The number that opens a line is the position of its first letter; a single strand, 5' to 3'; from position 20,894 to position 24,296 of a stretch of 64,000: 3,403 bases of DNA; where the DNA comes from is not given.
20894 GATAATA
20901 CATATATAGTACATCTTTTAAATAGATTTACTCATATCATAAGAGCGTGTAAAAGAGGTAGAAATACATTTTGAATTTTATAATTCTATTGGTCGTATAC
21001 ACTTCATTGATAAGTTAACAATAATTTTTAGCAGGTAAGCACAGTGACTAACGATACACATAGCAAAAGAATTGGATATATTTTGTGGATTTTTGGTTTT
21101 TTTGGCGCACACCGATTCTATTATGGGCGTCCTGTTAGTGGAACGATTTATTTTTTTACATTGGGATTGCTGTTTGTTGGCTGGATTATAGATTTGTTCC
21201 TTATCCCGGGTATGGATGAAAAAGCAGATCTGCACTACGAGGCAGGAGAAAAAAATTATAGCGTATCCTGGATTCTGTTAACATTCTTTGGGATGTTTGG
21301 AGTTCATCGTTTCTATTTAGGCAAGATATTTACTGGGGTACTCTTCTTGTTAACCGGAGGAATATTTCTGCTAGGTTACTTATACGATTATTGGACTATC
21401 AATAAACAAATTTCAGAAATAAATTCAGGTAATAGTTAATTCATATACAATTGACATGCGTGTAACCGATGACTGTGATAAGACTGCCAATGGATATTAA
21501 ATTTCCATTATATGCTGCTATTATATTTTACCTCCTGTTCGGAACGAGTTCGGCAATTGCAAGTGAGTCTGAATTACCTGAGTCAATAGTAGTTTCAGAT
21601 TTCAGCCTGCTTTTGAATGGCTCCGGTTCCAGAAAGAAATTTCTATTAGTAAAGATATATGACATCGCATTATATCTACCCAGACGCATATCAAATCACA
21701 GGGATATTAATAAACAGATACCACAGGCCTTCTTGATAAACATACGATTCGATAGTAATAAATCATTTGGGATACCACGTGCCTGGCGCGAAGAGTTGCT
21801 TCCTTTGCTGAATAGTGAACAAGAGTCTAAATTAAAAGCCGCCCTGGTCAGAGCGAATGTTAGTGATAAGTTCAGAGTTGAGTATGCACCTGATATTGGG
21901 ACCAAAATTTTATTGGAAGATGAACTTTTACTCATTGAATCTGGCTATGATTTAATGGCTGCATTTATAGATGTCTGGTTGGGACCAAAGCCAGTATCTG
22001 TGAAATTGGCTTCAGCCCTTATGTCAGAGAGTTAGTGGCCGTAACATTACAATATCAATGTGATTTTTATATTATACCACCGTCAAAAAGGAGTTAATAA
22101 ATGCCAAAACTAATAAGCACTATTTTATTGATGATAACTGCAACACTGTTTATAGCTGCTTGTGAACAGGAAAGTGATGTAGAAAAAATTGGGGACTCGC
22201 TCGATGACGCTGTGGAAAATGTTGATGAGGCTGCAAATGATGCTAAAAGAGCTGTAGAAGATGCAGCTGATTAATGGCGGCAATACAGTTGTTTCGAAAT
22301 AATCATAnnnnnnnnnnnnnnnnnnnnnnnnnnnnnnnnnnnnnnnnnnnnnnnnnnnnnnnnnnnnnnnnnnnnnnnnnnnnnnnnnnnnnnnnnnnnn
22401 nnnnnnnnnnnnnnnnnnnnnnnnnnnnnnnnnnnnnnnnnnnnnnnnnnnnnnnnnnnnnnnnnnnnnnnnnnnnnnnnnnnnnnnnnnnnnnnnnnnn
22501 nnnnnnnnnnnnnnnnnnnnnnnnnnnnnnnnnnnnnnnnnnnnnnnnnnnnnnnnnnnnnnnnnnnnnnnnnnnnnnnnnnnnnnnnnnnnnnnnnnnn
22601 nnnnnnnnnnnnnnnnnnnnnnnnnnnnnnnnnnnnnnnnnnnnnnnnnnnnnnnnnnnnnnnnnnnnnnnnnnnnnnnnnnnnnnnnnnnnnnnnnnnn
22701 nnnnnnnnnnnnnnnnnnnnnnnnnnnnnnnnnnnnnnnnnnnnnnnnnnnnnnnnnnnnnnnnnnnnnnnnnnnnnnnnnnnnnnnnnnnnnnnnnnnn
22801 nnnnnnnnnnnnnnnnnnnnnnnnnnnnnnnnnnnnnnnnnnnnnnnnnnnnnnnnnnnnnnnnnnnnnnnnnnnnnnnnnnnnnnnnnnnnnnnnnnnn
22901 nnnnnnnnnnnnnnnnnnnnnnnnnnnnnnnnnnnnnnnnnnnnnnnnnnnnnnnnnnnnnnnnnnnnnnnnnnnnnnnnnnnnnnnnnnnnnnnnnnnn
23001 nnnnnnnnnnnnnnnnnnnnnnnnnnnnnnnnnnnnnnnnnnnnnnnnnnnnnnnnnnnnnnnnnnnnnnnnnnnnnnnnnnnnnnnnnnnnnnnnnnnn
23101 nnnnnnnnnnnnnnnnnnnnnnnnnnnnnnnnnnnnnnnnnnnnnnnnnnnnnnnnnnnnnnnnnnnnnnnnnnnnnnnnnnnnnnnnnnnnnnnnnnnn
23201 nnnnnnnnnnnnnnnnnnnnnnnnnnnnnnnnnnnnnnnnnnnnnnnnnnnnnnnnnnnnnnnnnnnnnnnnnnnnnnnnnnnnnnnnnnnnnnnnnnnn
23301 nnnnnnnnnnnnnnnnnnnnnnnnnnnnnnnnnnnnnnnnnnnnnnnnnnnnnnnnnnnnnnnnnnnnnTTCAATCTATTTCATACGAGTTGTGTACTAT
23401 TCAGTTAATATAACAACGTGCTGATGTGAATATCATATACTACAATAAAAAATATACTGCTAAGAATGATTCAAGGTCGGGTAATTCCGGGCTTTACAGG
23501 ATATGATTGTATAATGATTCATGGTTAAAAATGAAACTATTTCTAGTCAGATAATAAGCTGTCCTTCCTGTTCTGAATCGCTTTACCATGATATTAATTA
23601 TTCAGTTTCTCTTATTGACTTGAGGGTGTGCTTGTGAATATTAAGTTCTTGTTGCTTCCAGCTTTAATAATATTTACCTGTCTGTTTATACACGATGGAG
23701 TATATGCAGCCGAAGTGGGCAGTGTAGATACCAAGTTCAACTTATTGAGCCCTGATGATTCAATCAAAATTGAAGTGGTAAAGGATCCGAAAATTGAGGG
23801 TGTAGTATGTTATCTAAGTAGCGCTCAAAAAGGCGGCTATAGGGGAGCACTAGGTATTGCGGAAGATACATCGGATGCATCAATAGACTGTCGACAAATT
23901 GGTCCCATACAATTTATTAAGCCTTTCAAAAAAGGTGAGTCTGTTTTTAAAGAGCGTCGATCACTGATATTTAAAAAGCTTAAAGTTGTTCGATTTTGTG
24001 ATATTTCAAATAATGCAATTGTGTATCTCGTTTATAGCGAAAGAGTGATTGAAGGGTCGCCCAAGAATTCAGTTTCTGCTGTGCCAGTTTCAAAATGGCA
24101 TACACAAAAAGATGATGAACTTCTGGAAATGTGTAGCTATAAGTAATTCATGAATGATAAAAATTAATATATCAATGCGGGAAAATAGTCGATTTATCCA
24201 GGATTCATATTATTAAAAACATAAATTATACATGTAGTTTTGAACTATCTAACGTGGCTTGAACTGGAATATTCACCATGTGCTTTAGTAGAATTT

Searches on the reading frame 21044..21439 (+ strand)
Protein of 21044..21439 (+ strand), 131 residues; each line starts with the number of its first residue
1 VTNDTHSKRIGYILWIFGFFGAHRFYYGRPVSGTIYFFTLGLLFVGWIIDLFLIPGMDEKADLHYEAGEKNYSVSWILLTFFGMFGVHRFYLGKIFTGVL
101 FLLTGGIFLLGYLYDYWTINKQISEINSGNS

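Call 10: search_protein_families(library=pfam, proteins=[window:21044-21439:+])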
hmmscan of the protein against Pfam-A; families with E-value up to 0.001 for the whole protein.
window:21044-21439:+ (131 aa): 1 family
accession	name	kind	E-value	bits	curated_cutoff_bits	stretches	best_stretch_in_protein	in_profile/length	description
PF05154.21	TM2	-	3.1e-32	111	27.9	2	6-52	3-51/51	TM2 domain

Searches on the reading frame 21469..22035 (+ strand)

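Call 9: search_protein_families(library=pfam, proteins=[window:21469-22035:+])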
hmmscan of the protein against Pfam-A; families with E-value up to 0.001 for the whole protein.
window:21469-22035:+ (188 aa): 1 family
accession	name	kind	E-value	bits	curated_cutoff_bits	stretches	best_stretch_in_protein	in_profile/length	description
PF16036.10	Chalcone_3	-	4.1e-17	63.2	27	1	34-184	7-163/165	Chalcone isomerase-like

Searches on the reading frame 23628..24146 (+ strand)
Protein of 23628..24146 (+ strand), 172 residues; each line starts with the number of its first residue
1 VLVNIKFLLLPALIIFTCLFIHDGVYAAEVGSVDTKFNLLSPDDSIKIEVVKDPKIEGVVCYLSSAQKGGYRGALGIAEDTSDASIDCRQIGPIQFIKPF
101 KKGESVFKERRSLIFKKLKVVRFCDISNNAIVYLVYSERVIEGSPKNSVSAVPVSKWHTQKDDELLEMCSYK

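Call 10: search_protein_families(library=pfam, proteins=[window:23628-24146:+])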
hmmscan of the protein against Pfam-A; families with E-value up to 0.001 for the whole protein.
window:23628-24146:+ (172 aa): 1 family
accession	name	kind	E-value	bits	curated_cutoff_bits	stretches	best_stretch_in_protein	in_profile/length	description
PF05981.17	CreA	-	9.1e-53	178.2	25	1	30-157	1-131/131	CreA protein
